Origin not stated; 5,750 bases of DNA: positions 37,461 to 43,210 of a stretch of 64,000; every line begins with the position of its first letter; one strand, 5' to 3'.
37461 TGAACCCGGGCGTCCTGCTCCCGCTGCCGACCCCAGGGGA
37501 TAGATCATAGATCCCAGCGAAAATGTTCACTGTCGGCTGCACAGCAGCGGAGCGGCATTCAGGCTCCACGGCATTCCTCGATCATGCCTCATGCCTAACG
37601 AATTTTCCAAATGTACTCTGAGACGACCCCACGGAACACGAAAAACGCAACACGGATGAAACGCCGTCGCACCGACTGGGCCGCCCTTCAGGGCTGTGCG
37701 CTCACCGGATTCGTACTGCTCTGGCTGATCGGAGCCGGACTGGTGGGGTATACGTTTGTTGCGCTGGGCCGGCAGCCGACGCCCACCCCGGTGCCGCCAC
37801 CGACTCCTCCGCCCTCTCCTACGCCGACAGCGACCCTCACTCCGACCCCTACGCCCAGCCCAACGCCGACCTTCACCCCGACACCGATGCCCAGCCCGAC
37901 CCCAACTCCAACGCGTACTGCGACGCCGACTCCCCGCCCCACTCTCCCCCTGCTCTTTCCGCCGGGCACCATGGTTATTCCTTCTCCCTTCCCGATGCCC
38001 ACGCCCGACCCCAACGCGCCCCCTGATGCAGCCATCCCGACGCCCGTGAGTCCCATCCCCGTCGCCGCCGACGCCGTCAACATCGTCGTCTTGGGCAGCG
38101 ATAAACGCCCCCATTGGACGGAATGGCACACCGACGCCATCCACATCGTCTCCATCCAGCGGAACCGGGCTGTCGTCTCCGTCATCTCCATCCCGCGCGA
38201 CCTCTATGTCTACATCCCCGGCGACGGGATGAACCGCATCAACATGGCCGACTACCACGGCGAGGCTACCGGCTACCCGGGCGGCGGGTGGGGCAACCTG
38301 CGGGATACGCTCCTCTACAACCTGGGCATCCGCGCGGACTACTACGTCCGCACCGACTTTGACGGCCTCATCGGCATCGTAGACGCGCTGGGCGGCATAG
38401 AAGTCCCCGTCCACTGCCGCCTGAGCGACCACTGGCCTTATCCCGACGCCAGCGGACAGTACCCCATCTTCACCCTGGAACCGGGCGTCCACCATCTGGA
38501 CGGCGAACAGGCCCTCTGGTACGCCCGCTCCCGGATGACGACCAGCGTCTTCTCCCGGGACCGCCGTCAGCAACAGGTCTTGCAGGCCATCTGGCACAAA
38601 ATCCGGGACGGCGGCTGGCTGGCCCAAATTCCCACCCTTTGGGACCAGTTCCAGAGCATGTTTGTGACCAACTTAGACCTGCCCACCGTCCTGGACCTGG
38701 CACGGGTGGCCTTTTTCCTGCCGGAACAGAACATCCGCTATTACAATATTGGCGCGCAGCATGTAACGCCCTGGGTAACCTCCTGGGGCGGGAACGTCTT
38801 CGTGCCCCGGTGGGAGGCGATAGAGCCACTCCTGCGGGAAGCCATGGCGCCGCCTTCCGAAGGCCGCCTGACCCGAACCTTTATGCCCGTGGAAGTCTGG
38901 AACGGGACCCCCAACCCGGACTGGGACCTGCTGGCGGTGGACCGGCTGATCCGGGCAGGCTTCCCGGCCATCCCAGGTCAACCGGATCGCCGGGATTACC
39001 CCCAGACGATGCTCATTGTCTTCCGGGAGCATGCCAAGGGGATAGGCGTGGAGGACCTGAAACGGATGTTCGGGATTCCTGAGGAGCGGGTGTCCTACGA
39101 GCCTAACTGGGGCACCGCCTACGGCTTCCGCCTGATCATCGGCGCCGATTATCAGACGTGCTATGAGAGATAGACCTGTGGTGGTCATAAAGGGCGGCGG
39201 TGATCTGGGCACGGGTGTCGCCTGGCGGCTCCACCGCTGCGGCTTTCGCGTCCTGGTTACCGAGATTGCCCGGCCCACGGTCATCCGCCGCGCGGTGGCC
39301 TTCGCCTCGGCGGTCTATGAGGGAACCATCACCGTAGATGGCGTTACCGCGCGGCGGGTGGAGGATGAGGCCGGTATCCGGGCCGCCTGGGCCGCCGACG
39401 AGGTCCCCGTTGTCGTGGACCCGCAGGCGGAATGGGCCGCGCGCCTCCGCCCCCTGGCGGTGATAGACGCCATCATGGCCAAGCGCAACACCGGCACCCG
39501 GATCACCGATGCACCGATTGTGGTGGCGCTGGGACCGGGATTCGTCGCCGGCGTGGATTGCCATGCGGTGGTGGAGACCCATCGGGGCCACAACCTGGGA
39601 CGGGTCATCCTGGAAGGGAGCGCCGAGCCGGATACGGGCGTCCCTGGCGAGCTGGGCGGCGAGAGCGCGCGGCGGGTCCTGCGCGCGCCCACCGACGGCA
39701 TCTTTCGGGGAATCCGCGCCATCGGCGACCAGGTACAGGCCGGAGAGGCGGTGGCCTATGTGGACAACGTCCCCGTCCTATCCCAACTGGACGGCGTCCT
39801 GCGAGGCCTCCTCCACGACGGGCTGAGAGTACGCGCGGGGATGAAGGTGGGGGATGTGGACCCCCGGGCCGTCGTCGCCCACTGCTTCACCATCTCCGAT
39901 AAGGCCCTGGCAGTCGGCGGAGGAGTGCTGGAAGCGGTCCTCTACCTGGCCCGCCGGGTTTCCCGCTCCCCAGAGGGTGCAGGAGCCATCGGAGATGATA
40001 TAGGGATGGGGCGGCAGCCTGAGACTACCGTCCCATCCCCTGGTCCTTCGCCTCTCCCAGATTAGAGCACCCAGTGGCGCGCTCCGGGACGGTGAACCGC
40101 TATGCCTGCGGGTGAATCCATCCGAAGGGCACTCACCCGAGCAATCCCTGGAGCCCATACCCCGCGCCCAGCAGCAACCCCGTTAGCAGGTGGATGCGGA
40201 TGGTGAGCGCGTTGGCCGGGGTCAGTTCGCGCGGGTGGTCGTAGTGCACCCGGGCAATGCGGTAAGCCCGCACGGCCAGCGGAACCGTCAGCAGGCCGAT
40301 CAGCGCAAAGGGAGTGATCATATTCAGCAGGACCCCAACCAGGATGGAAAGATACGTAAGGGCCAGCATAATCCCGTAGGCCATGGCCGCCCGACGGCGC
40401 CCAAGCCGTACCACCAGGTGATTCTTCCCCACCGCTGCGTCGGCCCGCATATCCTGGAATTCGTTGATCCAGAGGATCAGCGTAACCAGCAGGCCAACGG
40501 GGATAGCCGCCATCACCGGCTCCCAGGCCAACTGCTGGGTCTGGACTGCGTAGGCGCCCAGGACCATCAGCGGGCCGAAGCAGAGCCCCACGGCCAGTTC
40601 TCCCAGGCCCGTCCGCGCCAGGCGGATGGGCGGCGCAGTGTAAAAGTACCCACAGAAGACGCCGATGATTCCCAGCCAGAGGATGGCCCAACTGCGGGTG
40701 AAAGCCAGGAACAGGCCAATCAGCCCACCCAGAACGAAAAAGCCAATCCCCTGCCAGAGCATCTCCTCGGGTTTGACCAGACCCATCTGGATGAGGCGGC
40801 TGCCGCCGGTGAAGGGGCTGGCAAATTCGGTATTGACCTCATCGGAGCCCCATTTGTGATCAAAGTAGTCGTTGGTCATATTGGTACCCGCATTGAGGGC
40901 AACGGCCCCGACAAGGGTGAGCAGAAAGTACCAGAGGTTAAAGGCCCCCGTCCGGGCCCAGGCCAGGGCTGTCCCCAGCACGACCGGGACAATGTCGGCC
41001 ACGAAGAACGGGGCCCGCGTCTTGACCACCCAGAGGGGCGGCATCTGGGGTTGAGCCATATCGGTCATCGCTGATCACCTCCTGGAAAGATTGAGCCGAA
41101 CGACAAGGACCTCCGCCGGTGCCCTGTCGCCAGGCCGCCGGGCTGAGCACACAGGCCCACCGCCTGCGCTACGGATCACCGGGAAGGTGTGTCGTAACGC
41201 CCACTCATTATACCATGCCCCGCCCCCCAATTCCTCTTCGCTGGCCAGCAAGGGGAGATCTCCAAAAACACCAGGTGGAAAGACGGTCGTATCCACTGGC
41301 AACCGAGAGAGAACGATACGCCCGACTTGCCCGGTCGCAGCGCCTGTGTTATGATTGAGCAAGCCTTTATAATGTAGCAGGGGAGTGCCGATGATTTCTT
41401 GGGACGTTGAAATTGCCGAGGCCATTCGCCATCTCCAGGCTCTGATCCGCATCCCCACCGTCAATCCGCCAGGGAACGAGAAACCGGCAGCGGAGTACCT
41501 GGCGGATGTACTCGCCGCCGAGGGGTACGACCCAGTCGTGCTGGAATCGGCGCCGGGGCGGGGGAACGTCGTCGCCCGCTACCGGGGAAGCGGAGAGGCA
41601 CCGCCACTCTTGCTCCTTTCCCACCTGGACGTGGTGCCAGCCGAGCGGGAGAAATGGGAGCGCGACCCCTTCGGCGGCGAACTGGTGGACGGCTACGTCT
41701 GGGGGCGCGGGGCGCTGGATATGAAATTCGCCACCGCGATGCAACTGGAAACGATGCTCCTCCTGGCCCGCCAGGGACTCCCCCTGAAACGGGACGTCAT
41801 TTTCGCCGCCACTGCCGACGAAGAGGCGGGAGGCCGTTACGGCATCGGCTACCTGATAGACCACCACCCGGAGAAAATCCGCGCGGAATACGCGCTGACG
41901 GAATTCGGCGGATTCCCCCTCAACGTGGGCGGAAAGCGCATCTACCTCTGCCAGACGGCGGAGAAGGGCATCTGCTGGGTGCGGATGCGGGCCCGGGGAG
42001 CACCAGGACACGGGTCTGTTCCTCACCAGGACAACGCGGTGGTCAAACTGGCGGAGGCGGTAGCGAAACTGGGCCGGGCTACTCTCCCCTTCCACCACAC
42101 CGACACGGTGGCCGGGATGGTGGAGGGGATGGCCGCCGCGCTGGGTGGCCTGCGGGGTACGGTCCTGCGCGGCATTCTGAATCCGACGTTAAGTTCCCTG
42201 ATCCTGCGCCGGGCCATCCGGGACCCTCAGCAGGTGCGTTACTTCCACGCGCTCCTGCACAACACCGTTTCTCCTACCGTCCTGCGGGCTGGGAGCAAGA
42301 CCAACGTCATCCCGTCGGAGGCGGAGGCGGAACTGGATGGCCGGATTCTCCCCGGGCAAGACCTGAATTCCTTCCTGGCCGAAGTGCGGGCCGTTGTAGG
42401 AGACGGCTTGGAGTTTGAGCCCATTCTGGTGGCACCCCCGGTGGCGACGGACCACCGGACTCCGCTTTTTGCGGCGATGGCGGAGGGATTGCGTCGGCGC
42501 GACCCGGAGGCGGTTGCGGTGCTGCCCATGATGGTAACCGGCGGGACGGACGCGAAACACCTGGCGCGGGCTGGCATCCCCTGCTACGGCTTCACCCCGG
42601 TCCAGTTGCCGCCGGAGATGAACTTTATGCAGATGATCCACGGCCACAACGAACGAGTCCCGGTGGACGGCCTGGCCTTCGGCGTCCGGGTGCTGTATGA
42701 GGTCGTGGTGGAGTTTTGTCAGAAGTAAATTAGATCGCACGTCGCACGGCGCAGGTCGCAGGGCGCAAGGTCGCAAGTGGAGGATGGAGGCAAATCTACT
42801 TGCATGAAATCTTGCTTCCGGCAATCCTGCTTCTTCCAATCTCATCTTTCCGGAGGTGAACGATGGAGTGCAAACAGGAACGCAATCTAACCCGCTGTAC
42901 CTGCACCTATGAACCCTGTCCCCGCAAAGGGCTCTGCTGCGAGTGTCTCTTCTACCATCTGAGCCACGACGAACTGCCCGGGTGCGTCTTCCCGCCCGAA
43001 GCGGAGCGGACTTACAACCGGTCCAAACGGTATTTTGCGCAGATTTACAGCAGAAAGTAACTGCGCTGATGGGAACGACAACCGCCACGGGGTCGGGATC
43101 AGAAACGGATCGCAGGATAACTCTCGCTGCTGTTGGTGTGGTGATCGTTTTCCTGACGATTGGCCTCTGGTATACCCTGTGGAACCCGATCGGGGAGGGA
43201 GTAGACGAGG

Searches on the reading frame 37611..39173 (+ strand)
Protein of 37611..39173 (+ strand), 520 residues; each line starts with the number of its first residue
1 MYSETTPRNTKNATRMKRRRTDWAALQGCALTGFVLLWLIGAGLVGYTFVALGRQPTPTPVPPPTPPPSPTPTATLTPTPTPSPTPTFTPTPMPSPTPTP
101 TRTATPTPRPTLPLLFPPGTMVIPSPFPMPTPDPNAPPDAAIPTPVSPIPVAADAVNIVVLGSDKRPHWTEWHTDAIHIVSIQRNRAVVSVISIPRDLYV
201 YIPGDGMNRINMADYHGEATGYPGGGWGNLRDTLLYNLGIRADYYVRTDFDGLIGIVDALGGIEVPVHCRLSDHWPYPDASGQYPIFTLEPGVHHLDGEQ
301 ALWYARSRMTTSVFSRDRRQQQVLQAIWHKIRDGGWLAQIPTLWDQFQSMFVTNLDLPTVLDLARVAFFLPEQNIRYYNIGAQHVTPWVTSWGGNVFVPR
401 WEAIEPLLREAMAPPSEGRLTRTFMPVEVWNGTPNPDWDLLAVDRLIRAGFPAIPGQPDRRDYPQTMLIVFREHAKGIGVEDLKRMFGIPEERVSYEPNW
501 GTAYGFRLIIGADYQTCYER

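Call 16: search_protein_families(library=pfam, proteins=[window:37611-39173:+], max_evalue=0.001)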
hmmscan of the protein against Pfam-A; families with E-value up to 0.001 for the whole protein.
window:37611-39173:+ (520 aa): 1 family
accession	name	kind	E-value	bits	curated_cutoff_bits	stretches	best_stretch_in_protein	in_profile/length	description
PF03816.19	LytR_cpsA_psr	-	3.9e-30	105.4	24.6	1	173-332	1-149/150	LytR_cpsA_psr family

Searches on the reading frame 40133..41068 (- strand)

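Call 100: search_protein_families(library=pfam, proteins=[window:40133-41068:-], max_evalue=0.01)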
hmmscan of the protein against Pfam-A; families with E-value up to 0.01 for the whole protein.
window:40133-41068:- (311 aa): 1 family
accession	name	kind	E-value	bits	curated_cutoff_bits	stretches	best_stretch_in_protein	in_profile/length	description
PF01040.23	UbiA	-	2.4e-38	132.3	34.2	1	27-278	3-239/250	UbiA prenyltransferase family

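Call 101: search_protein_families(library=ncbifam, proteins=[window:40133-41068:-], max_evalue=0.001)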
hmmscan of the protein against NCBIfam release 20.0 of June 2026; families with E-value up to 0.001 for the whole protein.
window:40133-41068:- (311 aa): 19 families
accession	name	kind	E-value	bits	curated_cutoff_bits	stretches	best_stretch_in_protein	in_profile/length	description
TIGR02235.1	menA_cyano-plnt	equivalog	1.8e-55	188.3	225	1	12-305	1-284/285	2-carboxy-1,4-naphthoquinone phytyltransferase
NF004751.0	PRK06080.1-3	equivalog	1.2e-53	182.7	264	1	11-304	11-293/296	1,4-dihydroxy-2-naphthoate polyprenyltransferase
NF004749.0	PRK06080.1-1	equivalog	3.5e-53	180.8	277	1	13-307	22-308/311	1,4-dihydroxy-2-naphthoate polyprenyltransferase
TIGR00751.1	menA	equivalog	1.9e-44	152.2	102.15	1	26-301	9-282/284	1,4-dihydroxy-2-naphthoate octaprenyltransferase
NF009926.0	PRK13387.1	equivalog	2.6e-35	122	316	1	22-282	15-289/317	1,4-dihydroxy-2-naphthoate polyprenyltransferase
NF004753.0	PRK06080.1-5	equivalog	4.4e-34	118.1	555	1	21-306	22-305/312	1,4-dihydroxy-2-naphthoate polyprenyltransferase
NF004750.0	PRK06080.1-2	equivalog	4.5e-33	114.9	346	1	13-303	9-297/301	1,4-dihydroxy-2-naphthoate polyprenyltransferase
NF004617.0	PRK05951.1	equivalog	3.2e-32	111.9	239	1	16-299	20-292/306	prenyltransferase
NF004752.0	PRK06080.1-4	subfamily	1.6e-27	97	289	1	23-270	16-264/300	1,4-dihydroxy-2-naphthoate polyprenyltransferase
NF004754.0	PRK06080.1-6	equivalog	1.4e-24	87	522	1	26-301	25-298/308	1,4-dihydroxy-2-naphthoate polyprenyltransferase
NF005742.0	PRK07566.1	equivalog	7.5e-18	64.7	313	1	37-285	59-290/315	chlorophyll synthase ChlG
TIGR01476.1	chlor_syn_BchG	subfamily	1.6e-15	57.3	212.3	1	26-297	16-279/283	(bacterio)chlorophyll synthase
NF009523.0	PRK12884.1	equivalog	3.9e-13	49.2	269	1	22-278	16-250/279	prenyltransferase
NF009058.0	PRK12392.1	subfamily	5.7e-10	38.8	494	1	62-243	68-243/333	bacteriochlorophyll c synthase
NF009521.0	PRK12882.1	equivalog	1.3e-08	34.4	296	1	49-265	43-238/280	geranylgeranylglycerol-phosphate geranylgeranyltransferase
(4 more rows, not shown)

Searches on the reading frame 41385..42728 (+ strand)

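Call 16: search_protein_families(library=pfam, proteins=[window:41385-42728:+], max_evalue=0.001)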
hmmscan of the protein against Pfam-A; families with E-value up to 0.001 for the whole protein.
window:41385-42728:+ (447 aa): 3 families
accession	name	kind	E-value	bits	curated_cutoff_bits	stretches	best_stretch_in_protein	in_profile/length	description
PF01546.33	Peptidase_M20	-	1.9e-31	110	24.6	1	76-441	1-204/206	Peptidase family M20/M25/M40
PF07687.19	M20_dimer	-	8.2e-16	58.3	21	1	191-340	1-101/107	Peptidase dimerisation domain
PF04389.22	Peptidase_M28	-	1.1e-10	42.1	21.3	1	61-163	1-82/193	Peptidase family M28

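Call 101: search_protein_families(library=ncbifam, proteins=[window:41385-42728:+], max_evalue=0.001)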
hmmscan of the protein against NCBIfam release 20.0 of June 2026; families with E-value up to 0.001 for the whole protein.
window:41385-42728:+ (447 aa): 44 families (the best 25 are shown)
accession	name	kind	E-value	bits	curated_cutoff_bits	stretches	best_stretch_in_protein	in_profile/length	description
NF005913.0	PRK07906.1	subfamily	6.3e-132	440.3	382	1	11-441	15-439/442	hypothetical protein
NF006596.0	PRK09133.1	subfamily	1.6e-82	277.6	349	1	17-445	44-471/474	hypothetical protein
NF006399.0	PRK08651.1-2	equivalog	5.9e-50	170.4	381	1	14-441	7-401/405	succinyl-diaminopimelate desuccinylase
TIGR01910.1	DapE-ArgE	subfamily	2.1e-48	165.4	217.6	2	15-231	2-214/373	ArgE/DapE family deacylase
NF006111.0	PRK08262.1-1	equivalog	5.3e-48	163.9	825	1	10-436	50-483/493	M20 family peptidase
NF006112.0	PRK08262.1-3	equivalog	2.3e-43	148.5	510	1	8-442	48-486/492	M20 family peptidase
TIGR01880.1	Ac-peptdase-euk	subfamily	4.5e-43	147.4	338.6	2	9-229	8-226/401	N-acyl-aliphatic-L-amino acid amidohydrolase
NF006113.0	PRK08262.1-4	equivalog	4.8e-42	144.3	503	1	61-431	114-492/510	M20 family peptidase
NF010589.0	PRK13983.1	equivalog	1.4e-35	123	333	1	11-229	14-239/409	M20 family metallo-hydrolase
NF006400.0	PRK08651.1-3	equivalog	2.6e-32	112.1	374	2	10-229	9-231/410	succinyl-diaminopimelate desuccinylase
NF009558.0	PRK13013.1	equivalog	2.8e-31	108.7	428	1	11-239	16-246/429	acetylornithine deacetylase/succinyl-diaminopimelate desuccinylase family protein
NF006365.0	PRK08588.1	subfamily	7.1e-31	107.9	289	1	10-395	6-337/383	succinyl-diaminopimelate desuccinylase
NF005710.0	PRK07522.1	subfamily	6.1e-27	94.8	412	1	12-232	9-219/391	acetylornithine deacetylase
TIGR01892.1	AcOrn-deacetyl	equivalog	2.8e-25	89.2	297.7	1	17-230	3-204/365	acetylornithine deacetylase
NF009557.0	PRK13009.1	equivalog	1.3e-24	87.1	284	1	12-233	4-219/377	succinyl-diaminopimelate desuccinylase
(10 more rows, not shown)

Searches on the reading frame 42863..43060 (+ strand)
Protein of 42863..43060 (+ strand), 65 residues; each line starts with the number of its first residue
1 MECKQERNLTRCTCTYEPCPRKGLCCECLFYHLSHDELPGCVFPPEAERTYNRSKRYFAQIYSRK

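Call 61: search_protein_families(library=pfam, proteins=[window:42863-43060:+], max_evalue=0.01)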
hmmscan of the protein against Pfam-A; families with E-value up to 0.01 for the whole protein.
window:42863-43060:+ (65 aa): 1 family
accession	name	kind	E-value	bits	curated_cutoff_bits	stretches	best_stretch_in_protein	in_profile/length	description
PF20095.4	DUF6485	-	6.6e-08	33.4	24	1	8-63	3-66/70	Domain of unknown function (DUF6485)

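Call 101: search_protein_families(library=ncbifam, proteins=[window:42863-43060:+], max_evalue=0.001)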
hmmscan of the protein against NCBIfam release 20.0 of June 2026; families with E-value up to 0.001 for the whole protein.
window:42863-43060:+ (65 aa): 0 families
